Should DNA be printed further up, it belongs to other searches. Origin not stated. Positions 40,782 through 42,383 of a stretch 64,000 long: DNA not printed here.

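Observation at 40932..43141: Two-gene module on a tRNA-Leu islet: a Toprim-signature protein with a HEPN/Toprim-associated-like N-domain plus an unrecognisable all-helical partner. Candidate undescribed defence/conflict system.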

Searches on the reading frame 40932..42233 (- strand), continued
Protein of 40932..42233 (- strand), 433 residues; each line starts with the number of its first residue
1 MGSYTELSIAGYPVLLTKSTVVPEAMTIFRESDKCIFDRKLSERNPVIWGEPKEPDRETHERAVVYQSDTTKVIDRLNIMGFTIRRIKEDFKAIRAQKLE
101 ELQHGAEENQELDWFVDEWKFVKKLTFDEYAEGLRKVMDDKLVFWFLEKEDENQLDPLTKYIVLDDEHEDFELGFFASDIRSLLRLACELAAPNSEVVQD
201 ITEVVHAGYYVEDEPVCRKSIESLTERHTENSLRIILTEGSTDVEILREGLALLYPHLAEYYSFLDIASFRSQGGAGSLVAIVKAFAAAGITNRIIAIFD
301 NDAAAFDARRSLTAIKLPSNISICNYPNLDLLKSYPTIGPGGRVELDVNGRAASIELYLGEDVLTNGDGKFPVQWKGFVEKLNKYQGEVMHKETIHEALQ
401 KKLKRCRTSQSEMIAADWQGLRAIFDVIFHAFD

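Call 78: fold_search(model_id=the predicted structure, library=viral)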
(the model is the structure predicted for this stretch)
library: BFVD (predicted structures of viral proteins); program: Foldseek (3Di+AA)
matches with E <= 10: 565; with E <= 0.001: 0
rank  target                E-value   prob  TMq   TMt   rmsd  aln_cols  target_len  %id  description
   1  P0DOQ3                4.5e-02  0.63  0.15  0.11  12.4       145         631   16  Nucleoside triphosphatase I [Variola virus (isolate Human/India/Ind3/1967)]
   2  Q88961                1.6e-01  0.57  0.15  0.28   6.6       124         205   15  Nucleoside triphosphate phosphohydrolase I (Fragment) [Vaccinia virus]
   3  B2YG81                1.7e-01  0.11  0.14  0.09  22.0       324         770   15  Helicase-like protein [Musca hytrovirus(isolate Musca domestica/United States/Boucias/-)]
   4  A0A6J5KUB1            1.9e-01  0.87  0.16  0.23   5.5        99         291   18  Bacterial DnaG primase, TOPRIM domain [uncultured Caudovirales phage]
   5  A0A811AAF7            1.9e-01  0.10  0.11  0.15  14.5       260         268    9  (no name in the UniProt tables at hand)
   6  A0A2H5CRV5            1.9e-01  0.04  0.11  0.07  18.3       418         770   10  Polyprotein (Fragment) [Maize-associated picornavirus]
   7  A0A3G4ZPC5            2.2e-01  0.35  0.15  0.16   7.7       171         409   13  VWFA domain-containing protein [Terrestrivirus sp.]
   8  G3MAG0                2.5e-01  0.35  0.13  0.21   7.0       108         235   12  Gp419 [Bacillus phage G]
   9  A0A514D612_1          2.5e-01  0.05  0.13  0.08  18.2       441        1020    9  RNA-dependent RNA polymerase [Picornavirales sp.]
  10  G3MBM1                2.6e-01  0.07  0.14  0.11  21.4       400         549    8  Gp155 [Bacillus phage G]
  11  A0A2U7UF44            2.7e-01  0.21  0.12  0.23   8.5       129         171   13  AAA ATPase incomplete domain containing protein [Pandoravirus macleodensis]
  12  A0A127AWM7            2.9e-01  0.54  0.14  0.34   7.4       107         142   18  DNA helicase [Bacillus phage SP-15]
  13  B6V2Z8                2.9e-01  0.44  0.17  0.36  12.5       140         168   14  Gp34.44 [Bacillus phage SP01]
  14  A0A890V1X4            2.9e-01  0.28  0.17  0.23  16.7       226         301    9  AAA-ATPase [Microbacterium phage Shocker]
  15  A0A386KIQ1            3.8e-01  0.77  0.17  0.11   5.2       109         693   20  Primase/helicase protein [Acinetobacter phage vB_AbaM_B09_Aci01-1]
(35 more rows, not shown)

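Call 80: search_protein_families(library=phrogs, proteins=[window:40932-42233:-], max_evalue=0.01)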
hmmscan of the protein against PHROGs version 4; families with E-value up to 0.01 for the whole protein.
window:40932-42233:- (433 aa): 0 families
